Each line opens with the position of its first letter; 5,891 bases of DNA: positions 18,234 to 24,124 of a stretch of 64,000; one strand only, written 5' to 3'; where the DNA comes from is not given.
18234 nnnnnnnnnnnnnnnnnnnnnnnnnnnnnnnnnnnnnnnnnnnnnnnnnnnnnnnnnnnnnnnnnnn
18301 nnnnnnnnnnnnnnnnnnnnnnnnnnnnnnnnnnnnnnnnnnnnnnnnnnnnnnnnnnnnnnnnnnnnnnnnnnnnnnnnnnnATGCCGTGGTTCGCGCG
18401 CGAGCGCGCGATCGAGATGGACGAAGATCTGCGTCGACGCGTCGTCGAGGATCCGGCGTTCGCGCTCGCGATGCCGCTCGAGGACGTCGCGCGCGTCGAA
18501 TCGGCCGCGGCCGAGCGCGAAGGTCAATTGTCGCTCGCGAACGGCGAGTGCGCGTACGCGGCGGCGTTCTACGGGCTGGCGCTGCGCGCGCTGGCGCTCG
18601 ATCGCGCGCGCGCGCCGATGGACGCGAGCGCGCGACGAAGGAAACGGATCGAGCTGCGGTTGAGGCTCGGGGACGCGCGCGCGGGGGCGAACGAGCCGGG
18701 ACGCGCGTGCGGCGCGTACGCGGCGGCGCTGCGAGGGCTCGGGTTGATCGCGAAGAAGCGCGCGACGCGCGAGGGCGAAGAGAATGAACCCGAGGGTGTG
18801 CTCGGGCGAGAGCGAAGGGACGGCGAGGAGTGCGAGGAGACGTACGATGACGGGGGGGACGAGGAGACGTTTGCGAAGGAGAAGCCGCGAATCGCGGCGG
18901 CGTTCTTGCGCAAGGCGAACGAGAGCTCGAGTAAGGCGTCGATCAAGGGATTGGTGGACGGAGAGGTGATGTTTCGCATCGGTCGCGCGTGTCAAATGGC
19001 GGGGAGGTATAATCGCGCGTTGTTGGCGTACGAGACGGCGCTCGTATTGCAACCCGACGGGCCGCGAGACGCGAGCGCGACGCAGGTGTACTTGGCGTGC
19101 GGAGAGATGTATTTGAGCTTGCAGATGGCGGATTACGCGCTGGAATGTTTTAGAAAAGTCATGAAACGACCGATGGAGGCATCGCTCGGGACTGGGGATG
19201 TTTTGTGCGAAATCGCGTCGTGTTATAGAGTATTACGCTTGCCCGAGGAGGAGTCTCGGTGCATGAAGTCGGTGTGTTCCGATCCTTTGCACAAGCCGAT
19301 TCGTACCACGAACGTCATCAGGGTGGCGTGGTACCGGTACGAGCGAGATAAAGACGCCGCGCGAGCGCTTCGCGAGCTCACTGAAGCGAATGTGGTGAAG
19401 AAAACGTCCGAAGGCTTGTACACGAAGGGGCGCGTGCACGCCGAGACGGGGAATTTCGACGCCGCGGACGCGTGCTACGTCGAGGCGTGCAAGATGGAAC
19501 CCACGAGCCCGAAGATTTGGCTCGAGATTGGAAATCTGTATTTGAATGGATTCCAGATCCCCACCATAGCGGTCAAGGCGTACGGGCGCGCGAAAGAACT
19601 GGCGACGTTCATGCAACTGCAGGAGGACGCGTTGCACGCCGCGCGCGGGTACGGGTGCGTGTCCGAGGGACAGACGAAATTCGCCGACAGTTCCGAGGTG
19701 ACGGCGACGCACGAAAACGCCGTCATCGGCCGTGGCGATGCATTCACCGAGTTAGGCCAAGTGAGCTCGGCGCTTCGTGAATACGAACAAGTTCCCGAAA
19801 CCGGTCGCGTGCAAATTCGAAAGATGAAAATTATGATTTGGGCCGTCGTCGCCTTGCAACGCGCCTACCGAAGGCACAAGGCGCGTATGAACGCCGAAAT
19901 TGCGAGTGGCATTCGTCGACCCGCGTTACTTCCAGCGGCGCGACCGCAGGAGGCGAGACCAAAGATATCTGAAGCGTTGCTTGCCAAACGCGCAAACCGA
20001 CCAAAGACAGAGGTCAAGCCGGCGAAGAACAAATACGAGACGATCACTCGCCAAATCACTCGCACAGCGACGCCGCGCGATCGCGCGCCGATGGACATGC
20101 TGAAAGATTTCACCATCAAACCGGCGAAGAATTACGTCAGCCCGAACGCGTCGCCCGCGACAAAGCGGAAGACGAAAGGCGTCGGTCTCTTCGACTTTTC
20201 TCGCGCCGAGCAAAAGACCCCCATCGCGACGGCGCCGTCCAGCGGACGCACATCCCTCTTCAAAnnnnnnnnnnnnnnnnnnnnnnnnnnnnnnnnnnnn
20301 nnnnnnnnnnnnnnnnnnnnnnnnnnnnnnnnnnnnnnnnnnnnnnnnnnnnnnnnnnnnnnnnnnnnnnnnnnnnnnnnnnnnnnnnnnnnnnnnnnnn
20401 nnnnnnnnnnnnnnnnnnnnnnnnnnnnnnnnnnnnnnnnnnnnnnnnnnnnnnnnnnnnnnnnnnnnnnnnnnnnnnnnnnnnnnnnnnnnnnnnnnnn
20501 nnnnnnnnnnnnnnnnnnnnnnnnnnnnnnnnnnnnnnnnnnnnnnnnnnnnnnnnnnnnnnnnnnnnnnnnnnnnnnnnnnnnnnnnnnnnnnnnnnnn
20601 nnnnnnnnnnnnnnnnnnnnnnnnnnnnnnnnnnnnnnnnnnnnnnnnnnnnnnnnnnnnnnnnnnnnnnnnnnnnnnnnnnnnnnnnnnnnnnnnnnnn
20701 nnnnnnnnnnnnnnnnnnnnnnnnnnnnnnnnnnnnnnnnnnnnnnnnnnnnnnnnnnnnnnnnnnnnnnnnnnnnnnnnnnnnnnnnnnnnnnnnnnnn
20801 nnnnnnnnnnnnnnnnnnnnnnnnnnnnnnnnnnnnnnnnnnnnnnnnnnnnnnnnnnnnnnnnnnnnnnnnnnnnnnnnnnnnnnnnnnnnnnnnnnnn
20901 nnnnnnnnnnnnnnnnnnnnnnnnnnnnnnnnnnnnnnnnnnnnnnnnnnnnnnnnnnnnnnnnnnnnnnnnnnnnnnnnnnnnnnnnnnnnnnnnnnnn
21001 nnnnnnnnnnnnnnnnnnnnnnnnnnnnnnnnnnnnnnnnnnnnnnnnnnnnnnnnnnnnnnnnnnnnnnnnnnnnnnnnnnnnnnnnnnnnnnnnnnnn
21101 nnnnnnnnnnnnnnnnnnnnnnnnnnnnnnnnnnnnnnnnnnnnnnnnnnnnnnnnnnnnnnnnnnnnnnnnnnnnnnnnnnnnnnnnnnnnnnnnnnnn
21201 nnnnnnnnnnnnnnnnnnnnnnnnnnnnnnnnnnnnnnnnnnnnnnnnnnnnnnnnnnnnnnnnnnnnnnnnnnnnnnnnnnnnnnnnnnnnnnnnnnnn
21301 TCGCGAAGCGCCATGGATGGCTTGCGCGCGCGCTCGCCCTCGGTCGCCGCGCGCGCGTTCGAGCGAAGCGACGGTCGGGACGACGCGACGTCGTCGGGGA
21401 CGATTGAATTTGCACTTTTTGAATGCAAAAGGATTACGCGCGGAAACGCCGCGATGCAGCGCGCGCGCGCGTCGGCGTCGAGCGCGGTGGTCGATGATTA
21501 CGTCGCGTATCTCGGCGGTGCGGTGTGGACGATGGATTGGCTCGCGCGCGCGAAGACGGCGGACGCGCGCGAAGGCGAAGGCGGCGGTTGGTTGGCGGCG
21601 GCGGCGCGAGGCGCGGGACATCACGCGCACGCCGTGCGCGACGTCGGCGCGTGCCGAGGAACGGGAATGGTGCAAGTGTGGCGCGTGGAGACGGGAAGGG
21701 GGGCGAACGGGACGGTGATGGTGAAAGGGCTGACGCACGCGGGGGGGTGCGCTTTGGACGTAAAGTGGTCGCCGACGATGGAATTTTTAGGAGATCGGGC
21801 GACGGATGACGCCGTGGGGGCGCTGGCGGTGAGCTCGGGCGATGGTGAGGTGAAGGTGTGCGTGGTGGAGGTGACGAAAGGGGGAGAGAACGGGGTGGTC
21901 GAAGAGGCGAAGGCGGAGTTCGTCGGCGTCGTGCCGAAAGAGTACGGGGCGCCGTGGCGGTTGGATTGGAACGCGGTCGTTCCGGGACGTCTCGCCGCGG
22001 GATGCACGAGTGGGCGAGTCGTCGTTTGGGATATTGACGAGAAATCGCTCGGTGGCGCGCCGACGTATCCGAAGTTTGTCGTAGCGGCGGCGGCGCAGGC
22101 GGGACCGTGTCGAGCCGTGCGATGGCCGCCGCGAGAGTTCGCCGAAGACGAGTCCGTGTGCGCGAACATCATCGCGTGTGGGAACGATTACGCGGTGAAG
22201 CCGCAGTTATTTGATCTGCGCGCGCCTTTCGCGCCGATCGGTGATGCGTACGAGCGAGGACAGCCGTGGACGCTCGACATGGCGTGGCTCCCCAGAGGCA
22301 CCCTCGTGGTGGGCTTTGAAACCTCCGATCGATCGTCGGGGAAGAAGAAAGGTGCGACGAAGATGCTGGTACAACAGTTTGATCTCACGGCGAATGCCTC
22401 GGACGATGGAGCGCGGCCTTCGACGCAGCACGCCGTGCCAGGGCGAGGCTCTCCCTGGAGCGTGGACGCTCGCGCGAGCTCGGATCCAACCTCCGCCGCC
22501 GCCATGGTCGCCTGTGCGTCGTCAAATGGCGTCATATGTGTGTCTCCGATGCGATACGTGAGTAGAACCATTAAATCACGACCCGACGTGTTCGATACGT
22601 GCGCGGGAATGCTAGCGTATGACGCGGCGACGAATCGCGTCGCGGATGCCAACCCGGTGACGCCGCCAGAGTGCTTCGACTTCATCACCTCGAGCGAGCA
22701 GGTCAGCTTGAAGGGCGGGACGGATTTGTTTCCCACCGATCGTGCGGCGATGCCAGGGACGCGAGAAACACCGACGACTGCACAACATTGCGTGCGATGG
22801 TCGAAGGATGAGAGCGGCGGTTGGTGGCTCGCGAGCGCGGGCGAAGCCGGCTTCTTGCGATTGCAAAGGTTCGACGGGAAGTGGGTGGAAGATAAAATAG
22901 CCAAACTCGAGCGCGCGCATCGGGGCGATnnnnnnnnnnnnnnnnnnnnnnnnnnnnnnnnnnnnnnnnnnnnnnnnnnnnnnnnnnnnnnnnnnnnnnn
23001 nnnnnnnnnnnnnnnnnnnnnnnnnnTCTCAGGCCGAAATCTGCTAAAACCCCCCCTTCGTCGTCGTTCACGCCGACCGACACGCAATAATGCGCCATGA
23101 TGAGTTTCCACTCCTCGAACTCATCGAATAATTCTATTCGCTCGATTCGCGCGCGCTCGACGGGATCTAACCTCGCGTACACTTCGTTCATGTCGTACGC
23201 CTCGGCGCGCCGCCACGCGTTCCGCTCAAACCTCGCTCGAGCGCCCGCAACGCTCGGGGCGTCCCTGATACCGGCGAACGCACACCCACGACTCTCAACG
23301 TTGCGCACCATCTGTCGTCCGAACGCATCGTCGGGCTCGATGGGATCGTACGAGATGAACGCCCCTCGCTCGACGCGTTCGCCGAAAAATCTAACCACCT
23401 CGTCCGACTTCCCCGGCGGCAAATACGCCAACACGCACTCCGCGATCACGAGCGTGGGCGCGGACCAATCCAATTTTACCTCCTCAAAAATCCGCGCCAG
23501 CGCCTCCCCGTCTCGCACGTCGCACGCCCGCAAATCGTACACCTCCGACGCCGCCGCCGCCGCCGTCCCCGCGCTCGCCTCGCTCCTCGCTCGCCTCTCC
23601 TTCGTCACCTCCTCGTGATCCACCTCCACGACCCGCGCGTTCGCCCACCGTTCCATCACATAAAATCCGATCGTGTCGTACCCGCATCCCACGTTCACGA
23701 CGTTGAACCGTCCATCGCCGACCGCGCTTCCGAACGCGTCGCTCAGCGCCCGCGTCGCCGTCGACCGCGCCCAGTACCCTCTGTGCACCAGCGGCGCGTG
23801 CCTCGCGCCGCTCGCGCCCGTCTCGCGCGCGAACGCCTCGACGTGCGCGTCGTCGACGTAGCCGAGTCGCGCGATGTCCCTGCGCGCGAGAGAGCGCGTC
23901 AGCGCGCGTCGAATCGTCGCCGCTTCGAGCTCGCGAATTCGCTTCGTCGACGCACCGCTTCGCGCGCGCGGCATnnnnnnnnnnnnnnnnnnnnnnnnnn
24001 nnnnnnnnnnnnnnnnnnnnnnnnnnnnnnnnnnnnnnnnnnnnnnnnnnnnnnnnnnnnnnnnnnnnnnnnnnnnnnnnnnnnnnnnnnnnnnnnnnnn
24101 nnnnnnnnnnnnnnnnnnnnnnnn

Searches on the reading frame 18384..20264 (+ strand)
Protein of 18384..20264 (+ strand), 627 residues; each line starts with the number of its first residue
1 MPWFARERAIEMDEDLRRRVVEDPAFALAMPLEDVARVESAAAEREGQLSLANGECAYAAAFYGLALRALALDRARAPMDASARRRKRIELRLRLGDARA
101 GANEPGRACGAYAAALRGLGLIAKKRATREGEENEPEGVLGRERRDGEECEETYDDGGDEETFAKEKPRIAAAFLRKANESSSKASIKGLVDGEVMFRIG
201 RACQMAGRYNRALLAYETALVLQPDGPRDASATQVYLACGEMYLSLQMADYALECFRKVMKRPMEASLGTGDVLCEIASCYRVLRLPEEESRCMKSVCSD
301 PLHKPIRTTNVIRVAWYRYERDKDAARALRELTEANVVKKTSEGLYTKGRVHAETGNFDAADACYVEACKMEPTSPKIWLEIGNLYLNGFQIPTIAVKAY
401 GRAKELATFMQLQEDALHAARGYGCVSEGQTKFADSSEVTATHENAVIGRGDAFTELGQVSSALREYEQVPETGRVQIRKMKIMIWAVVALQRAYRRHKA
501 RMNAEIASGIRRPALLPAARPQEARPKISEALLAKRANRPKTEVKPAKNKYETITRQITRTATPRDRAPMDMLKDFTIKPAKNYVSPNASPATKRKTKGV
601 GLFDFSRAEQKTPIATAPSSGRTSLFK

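Call 58: search_protein_families(library=pfam, max_evalue=0.001, proteins=[window:18384-20264:+])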
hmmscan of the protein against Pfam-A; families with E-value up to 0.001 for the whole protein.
window:18384-20264:+ (627 aa): 6 families
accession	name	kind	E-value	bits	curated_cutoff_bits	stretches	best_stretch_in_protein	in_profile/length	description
PF13414.12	TPR_11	-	7.6e-14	51.6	26.8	1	349-387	1-39/42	TPR repeat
PF00515.34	TPR_1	-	6.4e-13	48.4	27.8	0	195-225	3-33/34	Tetratricopeptide repeat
PF07719.23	TPR_2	-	3.5e-11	42.8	27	2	194-225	2-33/34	Tetratricopeptide repeat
PF13181.12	TPR_8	-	1.9e-09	37.4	25.7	0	344-374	3-33/34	Tetratricopeptide repeat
PF13428.12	TPR_14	-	2.7e-07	31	23.5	0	344-384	3-43/44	Tetratricopeptide repeat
PF13431.12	TPR_17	-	0.00025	21.5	24.4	0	364-388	1-25/34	Tetratricopeptide repeat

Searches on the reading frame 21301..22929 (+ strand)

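Call 40: search_protein_families(library=pfam, max_evalue=0.01, proteins=[window:21301-22929:+])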
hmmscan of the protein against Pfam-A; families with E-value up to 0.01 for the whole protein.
window:21301-22929:+ (543 aa): 1 family
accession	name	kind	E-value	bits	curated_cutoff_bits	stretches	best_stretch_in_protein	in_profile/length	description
PF25460.1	Beta-prop_Aladin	-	0.0062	16.1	171.1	0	221-278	65-121/340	Aladin seven-bladed propeller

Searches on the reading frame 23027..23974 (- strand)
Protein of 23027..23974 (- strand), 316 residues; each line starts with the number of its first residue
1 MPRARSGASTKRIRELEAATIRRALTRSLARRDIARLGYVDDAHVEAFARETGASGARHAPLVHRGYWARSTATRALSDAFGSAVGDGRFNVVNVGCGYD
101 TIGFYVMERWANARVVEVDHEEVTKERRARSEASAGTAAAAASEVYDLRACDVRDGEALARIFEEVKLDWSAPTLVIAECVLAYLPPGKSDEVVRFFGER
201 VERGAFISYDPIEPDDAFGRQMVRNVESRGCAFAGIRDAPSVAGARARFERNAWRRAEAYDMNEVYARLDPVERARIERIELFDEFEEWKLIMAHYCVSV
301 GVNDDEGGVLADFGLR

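Call 58: search_protein_families(library=pfam, max_evalue=0.001, proteins=[window:23027-23974:-])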
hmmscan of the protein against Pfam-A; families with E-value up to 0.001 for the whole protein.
window:23027-23974:- (316 aa): 1 family
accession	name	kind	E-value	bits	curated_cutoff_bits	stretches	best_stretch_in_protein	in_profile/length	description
PF04072.20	LCM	-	1e-18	68.3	22.3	1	41-196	21-185/187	Leucine carboxyl methyltransferase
